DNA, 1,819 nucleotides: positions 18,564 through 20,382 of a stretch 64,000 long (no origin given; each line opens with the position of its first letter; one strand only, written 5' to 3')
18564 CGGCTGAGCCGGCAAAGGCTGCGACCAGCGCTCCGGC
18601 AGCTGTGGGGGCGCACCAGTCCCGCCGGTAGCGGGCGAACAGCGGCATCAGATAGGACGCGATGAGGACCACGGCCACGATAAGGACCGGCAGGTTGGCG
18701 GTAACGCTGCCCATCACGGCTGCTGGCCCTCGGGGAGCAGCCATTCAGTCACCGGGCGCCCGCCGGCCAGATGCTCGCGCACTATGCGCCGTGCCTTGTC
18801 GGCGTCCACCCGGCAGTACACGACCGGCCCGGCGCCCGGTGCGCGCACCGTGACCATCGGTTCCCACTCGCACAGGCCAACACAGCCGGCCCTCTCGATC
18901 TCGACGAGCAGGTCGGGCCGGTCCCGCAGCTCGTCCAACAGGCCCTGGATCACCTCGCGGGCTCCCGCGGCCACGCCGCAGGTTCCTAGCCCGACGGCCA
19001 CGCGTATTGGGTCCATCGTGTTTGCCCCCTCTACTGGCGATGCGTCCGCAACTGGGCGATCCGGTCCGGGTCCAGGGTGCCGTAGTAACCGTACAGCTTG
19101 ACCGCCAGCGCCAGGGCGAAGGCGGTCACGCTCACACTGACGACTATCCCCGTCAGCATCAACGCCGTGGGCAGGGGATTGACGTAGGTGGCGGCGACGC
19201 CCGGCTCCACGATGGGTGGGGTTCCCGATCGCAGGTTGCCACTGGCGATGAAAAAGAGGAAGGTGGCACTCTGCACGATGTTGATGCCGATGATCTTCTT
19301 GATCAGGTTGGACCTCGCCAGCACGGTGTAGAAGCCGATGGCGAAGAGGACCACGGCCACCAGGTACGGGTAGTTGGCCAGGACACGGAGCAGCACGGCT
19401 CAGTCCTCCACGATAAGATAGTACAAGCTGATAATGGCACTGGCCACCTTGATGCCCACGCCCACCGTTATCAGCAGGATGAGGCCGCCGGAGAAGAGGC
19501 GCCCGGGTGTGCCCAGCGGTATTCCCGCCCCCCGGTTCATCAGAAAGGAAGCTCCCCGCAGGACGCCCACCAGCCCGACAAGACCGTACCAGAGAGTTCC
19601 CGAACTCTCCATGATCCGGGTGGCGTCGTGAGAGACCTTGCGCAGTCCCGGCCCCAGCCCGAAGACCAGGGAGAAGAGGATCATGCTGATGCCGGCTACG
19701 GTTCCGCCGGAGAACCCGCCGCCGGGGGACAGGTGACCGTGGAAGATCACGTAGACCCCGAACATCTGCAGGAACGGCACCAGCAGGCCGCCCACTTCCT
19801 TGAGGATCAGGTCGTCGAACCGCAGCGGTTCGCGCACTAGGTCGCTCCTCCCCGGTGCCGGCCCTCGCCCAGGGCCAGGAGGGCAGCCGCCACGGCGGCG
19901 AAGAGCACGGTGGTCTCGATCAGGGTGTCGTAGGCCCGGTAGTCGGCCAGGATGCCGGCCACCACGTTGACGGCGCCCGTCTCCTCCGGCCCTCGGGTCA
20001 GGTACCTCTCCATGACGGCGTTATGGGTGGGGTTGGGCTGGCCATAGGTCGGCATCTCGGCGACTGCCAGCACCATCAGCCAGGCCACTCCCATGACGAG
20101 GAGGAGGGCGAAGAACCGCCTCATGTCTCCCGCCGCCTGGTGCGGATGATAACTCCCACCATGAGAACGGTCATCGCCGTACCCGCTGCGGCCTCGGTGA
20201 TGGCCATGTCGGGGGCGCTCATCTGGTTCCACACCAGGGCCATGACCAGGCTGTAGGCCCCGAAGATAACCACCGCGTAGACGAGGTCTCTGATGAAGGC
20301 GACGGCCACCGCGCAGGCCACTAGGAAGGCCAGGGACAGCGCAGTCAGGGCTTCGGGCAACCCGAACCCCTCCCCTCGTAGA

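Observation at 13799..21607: Mbh/Mbx-ordered Mrp (CPA3) cluster with three MrpD paralogs and no catalytic redox module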

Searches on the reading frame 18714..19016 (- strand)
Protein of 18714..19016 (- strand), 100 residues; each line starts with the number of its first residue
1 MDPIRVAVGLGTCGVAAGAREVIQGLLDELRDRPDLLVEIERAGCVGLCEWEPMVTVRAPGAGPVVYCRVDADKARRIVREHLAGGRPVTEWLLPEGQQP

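Call 4: search_protein_families(library=pfam, proteins=[window:18714-19016:-], max_evalue=0.01)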
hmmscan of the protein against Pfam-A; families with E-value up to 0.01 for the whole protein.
window:18714-19016:- (100 aa): 1 family
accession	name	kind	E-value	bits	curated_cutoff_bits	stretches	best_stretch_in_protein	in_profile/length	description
PF01257.25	2Fe-2S_thioredx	-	4.3e-05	23.8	24.8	1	5-81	67-143/145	Thioredoxin-like [2Fe-2S] ferredoxin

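Call 6: search_protein_families(library=ncbifam, proteins=[window:18714-19016:-], max_evalue=0.001)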
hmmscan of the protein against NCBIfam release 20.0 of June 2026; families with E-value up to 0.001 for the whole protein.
window:18714-19016:- (100 aa): 2 families
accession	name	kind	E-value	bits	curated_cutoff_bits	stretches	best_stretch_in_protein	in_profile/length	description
NF041612.1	fdxn_Clost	equivalog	7.2e-06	26.5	150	1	17-90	27-98/102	2Fe-2S ferredoxin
NF041613.1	fdxn_Azotob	equivalog_domain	5e-05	23.5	195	1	17-96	27-104/107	2Fe-2S ferredoxin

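Call 8: find_homologous_proteins(query=window:18714-19016:-)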
Query window:18714-19016:- (100 aa): 38 proteins with E <= 0.001 among 69 candidates.
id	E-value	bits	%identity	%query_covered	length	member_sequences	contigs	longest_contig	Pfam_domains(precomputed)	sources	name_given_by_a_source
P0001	6.8e-60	218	100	100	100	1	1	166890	-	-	-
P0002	1.3e-23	101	52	91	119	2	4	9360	-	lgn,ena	-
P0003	1.4e-23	101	52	92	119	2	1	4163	-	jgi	jgi:NADP-reducing hydrogenase subunit HndB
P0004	1.2e-22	98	48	93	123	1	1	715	-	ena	-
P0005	2.3e-22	97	51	91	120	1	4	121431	-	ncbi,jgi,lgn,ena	-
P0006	2.7e-22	97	48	96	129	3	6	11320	-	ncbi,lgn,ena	-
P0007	8.9e-22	95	44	98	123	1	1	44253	PF01257.26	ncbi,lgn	-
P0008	9.5e-22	95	47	93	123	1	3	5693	PF01257.26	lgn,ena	-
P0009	1.2e-21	95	44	98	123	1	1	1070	PF01257.26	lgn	-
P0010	1.3e-21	94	47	93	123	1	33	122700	PF01257.26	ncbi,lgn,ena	-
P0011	1.5e-21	94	47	93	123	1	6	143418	PF01257.26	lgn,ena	-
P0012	1.5e-21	94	47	93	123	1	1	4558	PF01257.26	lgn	-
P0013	3.5e-21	93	46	94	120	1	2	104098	-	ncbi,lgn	ncbi:MAG: (2Fe-2S) ferredoxin domain-containing protein [Bacillota bacterium]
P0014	3.5e-21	93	47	94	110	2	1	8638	PF01257.26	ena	-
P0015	4.8e-21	93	47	94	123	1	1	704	PF01257.26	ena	-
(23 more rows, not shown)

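Call 11: find_encoding_contigs(protein=P0005, flank=10000, max_places=2)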
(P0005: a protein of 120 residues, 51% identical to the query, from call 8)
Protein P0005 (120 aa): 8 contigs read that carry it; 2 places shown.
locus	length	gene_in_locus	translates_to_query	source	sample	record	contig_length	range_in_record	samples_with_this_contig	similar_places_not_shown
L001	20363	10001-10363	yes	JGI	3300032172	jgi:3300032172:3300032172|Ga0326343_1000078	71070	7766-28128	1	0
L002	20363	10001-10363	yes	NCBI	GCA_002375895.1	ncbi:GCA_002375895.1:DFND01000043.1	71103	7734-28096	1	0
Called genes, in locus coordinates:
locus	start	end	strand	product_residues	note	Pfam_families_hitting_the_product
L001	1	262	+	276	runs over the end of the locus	PF02811:PHP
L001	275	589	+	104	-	PF08899:DUF1844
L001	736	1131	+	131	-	PF00578:AhpC-TSA, PF08534:Redoxin (weak)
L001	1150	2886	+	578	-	PF20446:ABC_N, PF09818:ABC_ATPase, PF21117:MRB1590_C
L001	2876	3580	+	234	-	PF07228:SpoIIE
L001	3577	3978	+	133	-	-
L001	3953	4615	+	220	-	PF01966:HD (weak)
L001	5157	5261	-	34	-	-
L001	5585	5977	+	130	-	-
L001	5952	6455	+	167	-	PF13581:HATPase_c_2, PF02518:HATPase_c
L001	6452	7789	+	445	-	PF00037:Fer4 (faint), PF12837:Fer4_6 (faint), PF12838:Fer4_7 (weak), PF13187:Fer4_9 (weak), PF13237:Fer4_10, PF14697:Fer4_21 (faint), PF02906:Fe_hyd_lg_C, PF04060:FeS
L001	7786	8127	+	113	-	PF02603:Hpr_kinase_N (faint), PF07085:DRTGG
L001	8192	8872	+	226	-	-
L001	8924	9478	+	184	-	PF01257:2Fe-2S_thioredx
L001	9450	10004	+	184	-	PF02518:HATPase_c, PF13589:HATPase_c_3 (weak)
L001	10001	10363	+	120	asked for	-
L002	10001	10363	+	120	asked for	-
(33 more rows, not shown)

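Call 61: predict_structure(alignment_id=A4)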
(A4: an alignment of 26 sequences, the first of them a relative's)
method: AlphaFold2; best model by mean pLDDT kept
length: 100 residues; sequences in the alignment: 26
mean_pLDDT: 87.8   pTM: 0.81
mean pLDDT of the five models: 87.8, 87.7, 86.7, 86.5, 85.3
residues with pLDDT >= 90: 61; 70-90: 30; 50-70: 9; < 50: 0
segments of 3 or more residues with pLDDT < 50: none
pLDDT, mean of each block of 10 residues (from residue 1): 87 67 94 92 83 91 92 96 93 83
secondary structure, 60 per line:
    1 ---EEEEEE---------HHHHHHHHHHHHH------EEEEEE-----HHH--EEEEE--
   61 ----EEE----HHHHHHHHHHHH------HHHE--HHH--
elements in order: E4-9 H19-31 E38-43 E54-58 E65-67 H72-83

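Call 64: fold_search(model_id=the predicted structure, library=pdb)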
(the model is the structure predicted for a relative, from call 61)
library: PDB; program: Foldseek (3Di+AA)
matches with E <= 10: 1295; with E <= 0.001: 28
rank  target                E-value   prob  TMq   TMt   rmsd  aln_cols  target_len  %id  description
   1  9n5u_B                5.7e-08  1.00  0.79  0.15   4.3       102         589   33  Structure of the Thermococcus sibiricus NfnABC complex (released 2025-05-07)
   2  9bp5_B                9.6e-08  1.00  0.77  0.14   2.0        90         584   36  Structure of electron bifurcating Nfn-ABC holoenzyme from Caldicellulosiruptor saccharolyticus (released 2025-03-05)
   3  8oh5_B                1.1e-07  1.00  0.78  0.15   1.9        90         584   39  Cryo-EM structure of the electron bifurcating transhydrogenase StnABC complex from Sporomusa Ovata (state 2) (released 2023-09-13)
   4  1m2a_B                1.7e-07  1.00  0.76  0.76   3.0       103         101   27  Crystal structure at 1.5 Angstroms resolution of the wild type thioredoxin-like [2Fe-2S] ferredoxin from Aquifex aeoli (released 2002-09-18)
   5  1f37_B                4.0e-07  1.00  0.80  0.73   3.2       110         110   27  STRUCTURE OF A THIOREDOXIN-LIKE [2FE-2S] FERREDOXIN FROM AQUIFEX AEOLICUS (released 2000-07-26)
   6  9n5v_B                4.0e-07  1.00  0.77  0.14   4.5       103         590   34  Structure of the NAD(H)-bound Thermococcus sibiricus NfnABC complex (released 2025-05-07)
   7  1m2a_A                4.2e-07  1.00  0.78  0.76   3.0       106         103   26  Crystal structure at 1.5 Angstroms resolution of the wild type thioredoxin-like [2Fe-2S] ferredoxin from Aquifex aeoli (released 2002-09-18)
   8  9bov_B                8.5e-07  1.00  0.77  0.16   2.1        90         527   36  Structure of electron bifurcating Nfn-ABC complexed with NAD from Caldicellulosiruptor saccharolyticus (released 2025-03-05)
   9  7q4v_B                8.5e-07  1.00  0.78  0.15   3.4       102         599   31  Electron bifurcating hydrogenase - HydABC from A. woodii (released 2023-02-22)
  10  1m2d_A                1.5e-06  1.00  0.76  0.76   3.0       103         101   26  Crystal structure at 1.05 Angstroms resolution of the Cys59Ser variant of the thioredoxin-like [2Fe-2S] ferredoxin fro (released 2002-09-18)
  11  1f37_A                1.5e-06  1.00  0.79  0.73   3.4       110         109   27  STRUCTURE OF A THIOREDOXIN-LIKE [2FE-2S] FERREDOXIN FROM AQUIFEX AEOLICUS (released 2000-07-26)
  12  1m2b_A                2.0e-06  1.00  0.75  0.75   3.1       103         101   26  Crystal structure at 1.25 Angstroms resolution of the Cys55Ser variant of the thioredoxin-like [2Fe-2S] ferredoxin fro (released 2002-09-18)
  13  5abr_A                7.6e-06  1.00  0.79  0.77   2.7       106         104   24  Structure of FeSI protein from Azotobacter vinelandii (released 2016-08-24)
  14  7p5h_B                8.2e-05  1.00  0.75  0.15   2.3        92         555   28  TmHydABC- D2 map (released 2022-09-14)
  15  7p8n_b                8.7e-05  1.00  0.76  0.15   2.2        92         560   29  TmHydABC- T. maritima hydrogenase with bridge closed (released 2022-09-14)
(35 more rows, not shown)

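Call 65: search_solved_structures(query=A4, max_evalue=0.01, show_alignments=4)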
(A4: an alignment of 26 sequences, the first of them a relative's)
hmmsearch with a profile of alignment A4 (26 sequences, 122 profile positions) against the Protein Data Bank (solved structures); distinct sequences matched with E-value up to 0.01: 23.
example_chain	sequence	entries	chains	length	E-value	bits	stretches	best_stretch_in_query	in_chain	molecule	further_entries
9n5u_B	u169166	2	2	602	1.1e-24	89.9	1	28-119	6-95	NfnB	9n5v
8oh5_B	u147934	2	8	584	3.3e-24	88.3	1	28-120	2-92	NAD-reducing hydrogenase subunit HoxF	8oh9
9bov_B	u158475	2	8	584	6.8e-20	74.4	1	28-119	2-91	NADH dehydrogenase (Quinone)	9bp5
7t2r_B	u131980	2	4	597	8e-16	61.2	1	27-114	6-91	NiFe hydrogenase subunit B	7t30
1f37_A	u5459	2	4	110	1.1e-10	44.6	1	40-120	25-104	FERREDOXIN [2FE-2S] | [2Fe-2S] ferredoxin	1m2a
7q4v_B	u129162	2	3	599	9.2e-10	41.6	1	28-115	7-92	Iron hydrogenase HydB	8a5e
1m2d_A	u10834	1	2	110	6.7e-09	38.9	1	40-120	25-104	[2Fe-2S] ferredoxin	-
1m2b_A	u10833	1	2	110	6.8e-09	38.9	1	40-120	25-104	[2Fe-2S] ferredoxin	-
5abr_A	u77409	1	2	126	1.2e-08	38.1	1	34-115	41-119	FERREDOXIN, 2FE-2S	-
7p5h_B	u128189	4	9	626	1.2e-08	38.1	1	16-116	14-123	Fe-hydrogenase, subunit beta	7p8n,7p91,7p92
9mqx_B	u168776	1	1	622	6.6e-08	35.7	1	28-114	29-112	NADH:ubiquinone oxidoreductase, NADH-binding (51 kD) subunit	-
8a6t_B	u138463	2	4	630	4.2e-06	29.9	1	2-114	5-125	Electron bifurcating hydrogenase subunit HydB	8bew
9n5u_C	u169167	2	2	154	5.9e-05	26.1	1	29-104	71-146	NfnC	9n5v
8a6t_C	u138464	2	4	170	0.00019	24.5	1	27-104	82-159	Electron bifurcating hydrogenase subunit HydC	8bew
2auv_A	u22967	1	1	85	0.00019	24.5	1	28-104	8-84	potential NAD-reducing hydrogenase subunit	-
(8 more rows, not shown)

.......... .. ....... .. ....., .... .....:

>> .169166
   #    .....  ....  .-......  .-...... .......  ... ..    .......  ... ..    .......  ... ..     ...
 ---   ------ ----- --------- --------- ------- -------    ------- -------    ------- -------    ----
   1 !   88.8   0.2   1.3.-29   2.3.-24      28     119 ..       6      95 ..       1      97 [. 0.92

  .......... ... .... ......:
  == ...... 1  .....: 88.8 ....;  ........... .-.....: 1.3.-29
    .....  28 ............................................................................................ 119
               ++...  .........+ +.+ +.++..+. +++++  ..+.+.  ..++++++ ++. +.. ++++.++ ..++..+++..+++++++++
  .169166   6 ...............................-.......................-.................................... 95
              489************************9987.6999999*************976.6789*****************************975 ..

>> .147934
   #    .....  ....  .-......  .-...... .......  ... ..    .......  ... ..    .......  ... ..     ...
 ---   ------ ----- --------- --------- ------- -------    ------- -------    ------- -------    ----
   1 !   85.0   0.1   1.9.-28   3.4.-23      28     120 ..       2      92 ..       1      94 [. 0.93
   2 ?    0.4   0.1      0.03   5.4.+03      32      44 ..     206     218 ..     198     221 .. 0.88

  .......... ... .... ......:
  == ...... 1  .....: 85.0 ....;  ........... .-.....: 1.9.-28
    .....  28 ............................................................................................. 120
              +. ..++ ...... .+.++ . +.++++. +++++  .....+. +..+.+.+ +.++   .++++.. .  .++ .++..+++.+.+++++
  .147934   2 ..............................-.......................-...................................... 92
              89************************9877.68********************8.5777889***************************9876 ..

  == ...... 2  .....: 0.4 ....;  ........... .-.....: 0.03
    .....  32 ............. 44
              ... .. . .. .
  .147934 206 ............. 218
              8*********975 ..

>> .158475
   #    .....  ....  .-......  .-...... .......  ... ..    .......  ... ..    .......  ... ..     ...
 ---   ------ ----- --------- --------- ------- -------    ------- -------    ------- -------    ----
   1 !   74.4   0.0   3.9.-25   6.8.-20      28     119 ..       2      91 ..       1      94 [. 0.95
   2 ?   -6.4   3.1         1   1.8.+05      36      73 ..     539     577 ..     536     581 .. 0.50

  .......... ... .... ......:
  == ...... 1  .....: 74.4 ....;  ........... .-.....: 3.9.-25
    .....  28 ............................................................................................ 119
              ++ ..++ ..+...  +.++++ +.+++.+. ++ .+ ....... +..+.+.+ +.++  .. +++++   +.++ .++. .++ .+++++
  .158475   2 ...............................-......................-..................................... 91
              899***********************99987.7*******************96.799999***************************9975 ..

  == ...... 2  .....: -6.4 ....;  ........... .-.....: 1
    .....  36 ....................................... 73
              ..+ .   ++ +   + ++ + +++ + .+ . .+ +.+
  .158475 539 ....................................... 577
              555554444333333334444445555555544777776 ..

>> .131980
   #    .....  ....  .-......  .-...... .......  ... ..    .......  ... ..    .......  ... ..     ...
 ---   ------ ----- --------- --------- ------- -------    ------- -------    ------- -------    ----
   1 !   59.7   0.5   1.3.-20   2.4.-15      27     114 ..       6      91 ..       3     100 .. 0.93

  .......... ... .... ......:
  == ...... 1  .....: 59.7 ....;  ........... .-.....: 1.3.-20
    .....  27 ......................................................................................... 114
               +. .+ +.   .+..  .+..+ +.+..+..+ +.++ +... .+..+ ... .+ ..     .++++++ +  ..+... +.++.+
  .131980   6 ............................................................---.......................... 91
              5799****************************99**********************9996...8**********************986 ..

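Call 71: find_related_loci(query=window:18714-19016:-, collection=metagenome_contigs, flank=4000)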
Query window:18714-19016:- (100 aa) in metagenome_contigs; peptide patterns used: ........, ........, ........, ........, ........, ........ (x = any residue, [..] = any of these).
398 stretches matched a pattern, but none encodes a relative of the query by tblastn (E <= 1e-3).

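Call 72: find_related_loci(query=A4, collection=metagenome_contigs, flank=4000)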
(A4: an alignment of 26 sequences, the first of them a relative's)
Query A4 (100 aa) in metagenome_contigs; peptide patterns used: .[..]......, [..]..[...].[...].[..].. (x = any residue, [..] = any of these).
600 stretches matched a pattern (row limit reached: there are more); 577 encode a relative of the query (tblastn E <= 1e-3); the best 80 are kept; 80 distinct loci.
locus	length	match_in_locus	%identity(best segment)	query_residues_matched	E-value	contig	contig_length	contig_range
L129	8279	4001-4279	48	2-94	1e-27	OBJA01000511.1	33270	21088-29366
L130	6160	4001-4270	50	5-94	4e-27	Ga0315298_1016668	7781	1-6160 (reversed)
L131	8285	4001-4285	45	2-96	9e-27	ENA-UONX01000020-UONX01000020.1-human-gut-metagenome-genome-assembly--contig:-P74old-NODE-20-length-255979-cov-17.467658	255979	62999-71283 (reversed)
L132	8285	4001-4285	45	2-96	9e-27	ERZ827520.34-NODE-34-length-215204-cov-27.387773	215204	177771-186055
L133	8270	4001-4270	46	5-94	1e-26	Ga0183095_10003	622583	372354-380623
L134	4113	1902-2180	52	2-94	3e-26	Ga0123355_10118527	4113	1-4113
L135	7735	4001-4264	48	5-92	5e-26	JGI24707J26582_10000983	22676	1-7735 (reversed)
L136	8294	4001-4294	43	2-99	6e-26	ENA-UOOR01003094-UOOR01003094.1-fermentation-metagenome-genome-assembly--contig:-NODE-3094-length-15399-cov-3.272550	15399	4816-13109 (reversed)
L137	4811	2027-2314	42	2-97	7e-26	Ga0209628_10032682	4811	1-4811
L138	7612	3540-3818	46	2-94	8e-26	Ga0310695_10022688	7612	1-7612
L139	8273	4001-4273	49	4-94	9e-26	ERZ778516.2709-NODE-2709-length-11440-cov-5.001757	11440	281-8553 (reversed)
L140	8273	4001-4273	45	5-95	1e-25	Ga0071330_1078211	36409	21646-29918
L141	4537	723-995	46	4-94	1e-25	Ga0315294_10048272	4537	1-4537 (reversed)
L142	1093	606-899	44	3-100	6e-26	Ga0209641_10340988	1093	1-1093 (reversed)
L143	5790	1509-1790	45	2-94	2e-25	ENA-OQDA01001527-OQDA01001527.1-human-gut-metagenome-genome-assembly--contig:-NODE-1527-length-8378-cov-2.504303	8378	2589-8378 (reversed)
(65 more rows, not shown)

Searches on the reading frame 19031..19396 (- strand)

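Call 4: search_protein_families(library=pfam, proteins=[window:19031-19396:-], max_evalue=0.01)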
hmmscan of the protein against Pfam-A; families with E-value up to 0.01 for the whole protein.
window:19031-19396:- (121 aa): 1 family
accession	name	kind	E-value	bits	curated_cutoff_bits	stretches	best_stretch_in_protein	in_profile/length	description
PF00420.29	Oxidored_q2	-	2.6e-23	82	26.1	1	11-117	3-94/95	NADH-ubiquinone/plastoquinone oxidoreductase chain 4L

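Call 6: search_protein_families(library=ncbifam, proteins=[window:19031-19396:-], max_evalue=0.001)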
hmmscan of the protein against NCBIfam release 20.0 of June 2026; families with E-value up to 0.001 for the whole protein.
window:19031-19396:- (121 aa): 21 families
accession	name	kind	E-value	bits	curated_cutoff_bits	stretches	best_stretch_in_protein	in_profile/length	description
NF005621.0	PRK07375.1-6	equivalog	8.2e-36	122.5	126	1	5-118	5-118/120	putative monovalent cation/H+ antiporter subunit C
NF005624.0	PRK07375.2-3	equivalog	4.5e-26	91.1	95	1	6-106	3-102/105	cation:proton antiporter subunit C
NF005619.0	PRK07375.1-4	equivalog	1.6e-22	80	145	1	10-113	5-107/111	Na+/H+ antiporter subunit C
NF006372.0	PRK08600.1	equivalog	1.1e-21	77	127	1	13-119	8-109/113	Na(+)/H(+) antiporter subunit C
NF006250.0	PRK08388.1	equivalog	4.9e-20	72.2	137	1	8-117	3-118/119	putative monovalent cation/H+ antiporter subunit C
TIGR00941.1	2a6301s03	subfamily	8.6e-19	68.1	161.2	1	13-107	8-100/104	multicomponent Na+:H+ antiporter, MnhC subunit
NF009301.0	PRK12658.1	equivalog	1.1e-18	67.2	156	1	13-113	8-110/125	Na+/H+ antiporter subunit C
NF009302.0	PRK12659.1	equivalog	4e-18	65.4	154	1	12-115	7-112/117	Na+/H+ antiporter subunit C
NF005623.0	PRK07375.2-2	equivalog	7.2e-18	64.6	81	1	14-100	6-89/93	putative monovalent cation/H+ antiporter subunit C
NF009304.0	PRK12661.1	equivalog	2e-16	60.3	152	2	60-117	82-139/140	putative monovalent cation/H+ antiporter subunit C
NF006573.0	PRK09094.1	equivalog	6.2e-16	58.4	105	1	15-107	10-104/114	Na+/H+ antiporter subunit C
NF009303.0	PRK12660.1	subfamily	1.1e-15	57.5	132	1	12-118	7-109/114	putative monovalent cation/H+ antiporter subunit C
NF005618.0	PRK07375.1-3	equivalog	1.8e-15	57.2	107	1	11-113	9-115/119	putative monovalent cation/H+ antiporter subunit C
NF005620.0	PRK07375.1-5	equivalog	3.9e-15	55.9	91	1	15-115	9-109/113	putative monovalent cation/H+ antiporter subunit C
NF005929.0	PRK07946.1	equivalog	9.2e-15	54.9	157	1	11-105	8-101/204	Na(+)/H(+) antiporter subunit C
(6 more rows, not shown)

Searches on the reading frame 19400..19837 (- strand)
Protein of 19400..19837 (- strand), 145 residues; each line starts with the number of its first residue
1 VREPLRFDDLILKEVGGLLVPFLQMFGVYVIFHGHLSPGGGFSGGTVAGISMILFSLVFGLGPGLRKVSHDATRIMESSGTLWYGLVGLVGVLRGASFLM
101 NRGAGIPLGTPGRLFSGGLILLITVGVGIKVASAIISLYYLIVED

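Call 4: search_protein_families(library=pfam, proteins=[window:19400-19837:-], max_evalue=0.01)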
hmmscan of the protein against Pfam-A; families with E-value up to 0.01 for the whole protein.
window:19400-19837:- (145 aa): 1 family
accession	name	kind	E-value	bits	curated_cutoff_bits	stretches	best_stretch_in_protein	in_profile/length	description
PF04039.18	MnhB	-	6e-25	88.4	22.5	1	11-136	1-126/127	Domain related to MnhB subunit of Na+/H+ antiporter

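Call 6: search_protein_families(library=ncbifam, proteins=[window:19400-19837:-], max_evalue=0.001)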
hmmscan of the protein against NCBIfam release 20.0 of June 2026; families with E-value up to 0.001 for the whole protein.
window:19400-19837:- (145 aa): 17 families
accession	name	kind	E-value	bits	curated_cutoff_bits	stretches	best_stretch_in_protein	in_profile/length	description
NF009162.0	PRK12508.1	equivalog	2.4e-23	82.9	120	1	8-142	3-133/139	Na(+)/H(+) antiporter subunit B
NF006248.0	PRK08386.1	subfamily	1.5e-22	80.1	92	1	10-140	5-141/151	putative monovalent cation/H+ antiporter subunit B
NF009161.0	PRK12507.1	equivalog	5e-22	78.5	272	1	10-141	198-328/336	putative monovalent cation/H+ antiporter subunit B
NF009217.0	PRK12567.1-1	equivalog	1e-16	61.2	268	1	10-135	100-224/238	putative monovalent cation/H+ antiporter subunit B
NF009160.0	PRK12505.1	equivalog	1e-14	54.4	140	1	18-142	35-154/179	putative monovalent cation/H+ antiporter subunit B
NF006249.0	PRK08387.1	equivalog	5.3e-14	52.8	111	1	10-143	5-127/133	putative monovalent cation/H+ antiporter subunit B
NF004924.0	PRK06281.1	equivalog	6.2e-14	52.2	137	1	20-106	13-99/154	putative monovalent cation/H+ antiporter subunit B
NF009163.0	PRK12509.1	equivalog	2.8e-13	50.2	148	1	10-142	4-132/137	Na+/H+ antiporter subunit B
NF009229.0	PRK12579.1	equivalog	2.4e-12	46.9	229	1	22-142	122-244/258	putative monovalent cation/H+ antiporter subunit B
NF009224.0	PRK12574.1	equivalog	1.7e-11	44.6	171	1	8-139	4-133/141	monovalent cation/H+ antiporter subunit B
NF009223.0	PRK12573.1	subfamily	1.4e-10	41.4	152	1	8-137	4-131/140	Na(+)/H(+) antiporter subunit B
NF009288.0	PRK12648.1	equivalog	9.6e-08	30.6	1104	1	10-135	802-925/954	monovalent cation/H+ antiporter subunit A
NF009284.0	PRK12644.1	equivalog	5.6e-06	24.7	962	1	10-100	817-906/975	Na+/H+ antiporter subunit A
NF009219.0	PRK12567.1-3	equivalog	1.3e-05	24.9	179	1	24-133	104-204/220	putative monovalent cation/H+ antiporter subunit B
NF009218.0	PRK12567.1-2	equivalog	4.1e-05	23.5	184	1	23-58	96-131/200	putative monovalent cation/H+ antiporter subunit B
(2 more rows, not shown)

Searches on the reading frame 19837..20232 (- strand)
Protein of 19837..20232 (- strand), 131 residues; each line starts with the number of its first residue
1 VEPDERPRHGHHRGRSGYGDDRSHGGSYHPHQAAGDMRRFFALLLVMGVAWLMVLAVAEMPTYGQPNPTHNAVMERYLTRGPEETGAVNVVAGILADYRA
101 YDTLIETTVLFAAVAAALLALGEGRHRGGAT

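Call 4: search_protein_families(library=pfam, proteins=[window:19837-20232:-], max_evalue=0.01)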
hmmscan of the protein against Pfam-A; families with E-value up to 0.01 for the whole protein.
window:19837-20232:- (131 aa): 1 family
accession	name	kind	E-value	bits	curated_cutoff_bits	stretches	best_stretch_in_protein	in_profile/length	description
PF20501.3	MbhE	-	2.9e-08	34.1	27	1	66-121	26-80/98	MBH, subunit E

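Call 6: search_protein_families(library=ncbifam, proteins=[window:19837-20232:-], max_evalue=0.001)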
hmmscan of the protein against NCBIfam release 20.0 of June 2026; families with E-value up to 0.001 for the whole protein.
window:19837-20232:- (131 aa): 10 families
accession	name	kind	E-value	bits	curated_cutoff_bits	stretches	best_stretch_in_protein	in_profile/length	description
NF009159.0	PRK12504.1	equivalog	3.7e-17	62.8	141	1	39-123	89-174/178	DUF4040 domain-containing protein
NF009161.0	PRK12507.1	equivalog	1e-16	61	272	1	37-124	90-178/336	putative monovalent cation/H+ antiporter subunit B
NF009290.0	PRK12650.1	equivalog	1.7e-10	39.5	980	1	33-118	679-761/966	DUF4040 family protein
NF009217.0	PRK12567.1-1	equivalog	1.3e-09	37.9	268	1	37-116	5-80/238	putative monovalent cation/H+ antiporter subunit B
NF009288.0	PRK12648.1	equivalog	2.3e-07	29.3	1104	1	42-121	698-772/954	monovalent cation/H+ antiporter subunit A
NF009285.0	PRK12645.1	equivalog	5.7e-06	24.8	1028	1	46-115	719-784/804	Na+/H+ antiporter subunit A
NF009287.0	PRK12647.1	equivalog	1.6e-05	23.7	937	1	67-120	705-757/773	putative monovalent cation/H+ antiporter subunit A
NF009286.0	PRK12646.1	equivalog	1.7e-05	23.5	1063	1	47-113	715-780/800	DUF4040 family protein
NF009284.0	PRK12644.1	equivalog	6.9e-05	21.1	962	1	42-114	686-754/975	Na+/H+ antiporter subunit A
NF009289.0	PRK12649.1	equivalog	0.00045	18.7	1117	1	45-114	707-775/789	putative monovalent cation/H+ antiporter subunit A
